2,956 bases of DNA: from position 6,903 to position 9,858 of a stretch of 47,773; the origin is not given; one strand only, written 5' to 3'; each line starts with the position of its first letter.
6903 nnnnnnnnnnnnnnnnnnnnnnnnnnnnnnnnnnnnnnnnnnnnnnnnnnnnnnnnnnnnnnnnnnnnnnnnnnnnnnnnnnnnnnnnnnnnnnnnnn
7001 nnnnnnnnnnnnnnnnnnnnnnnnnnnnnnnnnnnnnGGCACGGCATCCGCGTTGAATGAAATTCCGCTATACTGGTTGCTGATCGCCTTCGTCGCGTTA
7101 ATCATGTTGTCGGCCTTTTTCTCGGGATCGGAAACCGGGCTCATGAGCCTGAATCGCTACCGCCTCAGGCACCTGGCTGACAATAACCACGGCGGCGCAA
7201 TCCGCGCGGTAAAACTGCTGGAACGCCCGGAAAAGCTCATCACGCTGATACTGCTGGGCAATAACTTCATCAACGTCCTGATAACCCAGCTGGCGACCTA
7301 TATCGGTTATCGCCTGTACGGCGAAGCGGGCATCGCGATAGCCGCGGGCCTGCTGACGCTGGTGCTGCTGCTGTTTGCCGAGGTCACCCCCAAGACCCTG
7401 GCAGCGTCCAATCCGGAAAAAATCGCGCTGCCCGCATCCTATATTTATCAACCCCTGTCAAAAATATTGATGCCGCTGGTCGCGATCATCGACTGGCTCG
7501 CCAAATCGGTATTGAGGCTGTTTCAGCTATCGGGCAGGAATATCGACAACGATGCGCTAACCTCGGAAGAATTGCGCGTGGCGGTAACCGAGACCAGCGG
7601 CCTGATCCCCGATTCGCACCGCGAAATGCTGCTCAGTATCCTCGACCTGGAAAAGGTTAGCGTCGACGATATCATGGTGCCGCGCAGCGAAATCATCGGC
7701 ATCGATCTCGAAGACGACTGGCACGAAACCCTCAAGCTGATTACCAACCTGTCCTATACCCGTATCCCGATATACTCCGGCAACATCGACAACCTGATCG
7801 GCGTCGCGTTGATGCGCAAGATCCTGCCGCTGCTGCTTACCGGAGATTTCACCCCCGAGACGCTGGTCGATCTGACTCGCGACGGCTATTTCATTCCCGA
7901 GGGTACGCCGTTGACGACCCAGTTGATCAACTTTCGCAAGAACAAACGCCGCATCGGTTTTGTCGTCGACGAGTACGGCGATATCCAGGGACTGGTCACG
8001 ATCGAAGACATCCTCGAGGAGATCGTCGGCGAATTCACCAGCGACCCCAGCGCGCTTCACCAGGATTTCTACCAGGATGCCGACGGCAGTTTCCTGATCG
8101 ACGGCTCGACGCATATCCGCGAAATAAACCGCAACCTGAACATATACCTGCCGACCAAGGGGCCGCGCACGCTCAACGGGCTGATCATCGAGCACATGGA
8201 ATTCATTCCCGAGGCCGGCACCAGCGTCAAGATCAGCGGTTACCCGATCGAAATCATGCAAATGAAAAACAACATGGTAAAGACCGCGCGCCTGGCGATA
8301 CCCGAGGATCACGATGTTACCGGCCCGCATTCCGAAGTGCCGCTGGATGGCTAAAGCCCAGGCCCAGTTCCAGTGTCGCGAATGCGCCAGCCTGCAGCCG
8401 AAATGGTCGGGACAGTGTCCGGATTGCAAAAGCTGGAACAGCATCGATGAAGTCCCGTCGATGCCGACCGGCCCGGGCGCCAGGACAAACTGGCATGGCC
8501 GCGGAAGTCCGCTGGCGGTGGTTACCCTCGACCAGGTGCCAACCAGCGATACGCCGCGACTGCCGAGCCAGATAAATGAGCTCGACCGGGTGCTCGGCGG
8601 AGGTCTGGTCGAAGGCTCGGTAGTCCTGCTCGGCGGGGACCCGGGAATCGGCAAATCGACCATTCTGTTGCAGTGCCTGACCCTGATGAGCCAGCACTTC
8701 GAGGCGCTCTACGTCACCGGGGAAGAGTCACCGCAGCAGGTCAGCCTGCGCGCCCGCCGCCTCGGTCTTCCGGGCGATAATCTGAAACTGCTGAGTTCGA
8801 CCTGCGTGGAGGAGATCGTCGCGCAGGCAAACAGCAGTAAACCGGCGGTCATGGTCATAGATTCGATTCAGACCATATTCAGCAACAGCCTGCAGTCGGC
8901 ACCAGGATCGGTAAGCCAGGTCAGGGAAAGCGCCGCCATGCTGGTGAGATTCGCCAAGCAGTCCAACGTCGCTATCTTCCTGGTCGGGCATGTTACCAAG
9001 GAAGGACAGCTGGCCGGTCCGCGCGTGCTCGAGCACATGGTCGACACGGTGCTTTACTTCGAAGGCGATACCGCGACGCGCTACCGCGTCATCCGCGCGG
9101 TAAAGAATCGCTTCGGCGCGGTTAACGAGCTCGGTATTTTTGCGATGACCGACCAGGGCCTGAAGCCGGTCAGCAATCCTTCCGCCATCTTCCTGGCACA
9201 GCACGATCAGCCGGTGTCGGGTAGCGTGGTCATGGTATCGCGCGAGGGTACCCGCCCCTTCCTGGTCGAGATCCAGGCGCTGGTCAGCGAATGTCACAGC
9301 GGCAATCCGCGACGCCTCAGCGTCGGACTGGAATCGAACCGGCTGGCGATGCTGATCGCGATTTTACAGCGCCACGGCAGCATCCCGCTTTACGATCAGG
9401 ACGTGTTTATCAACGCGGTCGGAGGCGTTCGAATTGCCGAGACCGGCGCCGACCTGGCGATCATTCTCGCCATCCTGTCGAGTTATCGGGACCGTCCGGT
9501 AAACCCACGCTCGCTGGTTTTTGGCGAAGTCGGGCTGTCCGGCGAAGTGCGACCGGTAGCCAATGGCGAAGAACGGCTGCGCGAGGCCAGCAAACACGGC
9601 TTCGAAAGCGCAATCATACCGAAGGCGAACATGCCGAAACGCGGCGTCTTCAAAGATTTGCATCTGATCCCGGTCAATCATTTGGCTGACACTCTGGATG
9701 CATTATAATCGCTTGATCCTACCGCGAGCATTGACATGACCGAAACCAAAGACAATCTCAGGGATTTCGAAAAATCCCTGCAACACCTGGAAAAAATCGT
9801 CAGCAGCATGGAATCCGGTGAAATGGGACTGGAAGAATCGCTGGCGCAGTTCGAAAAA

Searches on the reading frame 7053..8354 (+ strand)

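Call 48: search_protein_families(library=ncbifam, proteins=[window:7053-8354:+], max_evalue=0.00001)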
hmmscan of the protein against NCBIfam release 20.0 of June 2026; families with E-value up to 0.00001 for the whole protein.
window:7053-8354:+ (433 aa): 4 families
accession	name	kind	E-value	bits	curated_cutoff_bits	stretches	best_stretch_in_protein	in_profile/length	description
NF008604.1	PRK11573.1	equivalog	1.1e-143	479.2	475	1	6-415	6-417/428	hypothetical protein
TIGR03520.1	GldE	subfamily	1.5e-64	218.5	376.05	1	14-414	2-405/408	gliding motility-associated protein GldE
NF052568.1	PolamExpPaeASal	equivalog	1.2e-47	162.7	500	1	11-407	6-415/424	polyamine export protein PaeA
NF011675.0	PRK15094.1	equivalog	2e-33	116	379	1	179-421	44-286/292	CNNM family magnesium/cobalt transport protein CorC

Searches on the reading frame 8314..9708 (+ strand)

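Call 48: search_protein_families(library=ncbifam, proteins=[window:8314-9708:+], max_evalue=0.00001)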
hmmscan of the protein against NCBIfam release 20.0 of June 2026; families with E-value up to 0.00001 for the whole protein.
window:8314-9708:+ (464 aa): 10 families
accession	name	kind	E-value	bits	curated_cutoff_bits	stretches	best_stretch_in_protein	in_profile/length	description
TIGR00416.1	sms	equivalog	5.7e-186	618.7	403.05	1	12-460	1-453/454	DNA repair protein RadA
TIGR02902.1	spore_lonB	equivalog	8.8e-14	51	723.3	1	346-463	411-529/531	ATP-dependent protease LonB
NF006799.0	PRK09302.1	equivalog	2.6e-13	49.4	408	1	66-152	240-325/515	circadian clock protein KaiC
TIGR03881.1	KaiC_arch_4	hypoth_equivalog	5.8e-11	42.5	247.8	1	82-157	2-78/231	KaiC domain-containing protein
TIGR02903.1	spore_lon_C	equivalog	8.9e-11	41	678.8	1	351-454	500-604/615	Lon family ATP-dependent protease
TIGR00764.1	lon_rel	equivalog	7.2e-10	38.1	516.6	1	347-462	470-590/608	ATP-dependent protease LonB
TIGR02237.1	recomb_radB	equivalog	2.1e-07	31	172.4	1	90-283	1-209/210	DNA repair and recombination protein RadB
TIGR03877.1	thermo_KaiC_1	hypoth_equivalog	2.1e-07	30.7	307.25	1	85-149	6-71/238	KaiC domain-containing protein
NF052589.1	ArlH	equivalog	5.4e-07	29.6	215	0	88-138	7-58/229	archaellum protein ArlH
TIGR00763.1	lon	equivalog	8.1e-06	24.6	608.05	0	379-460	704-790/795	endopeptidase La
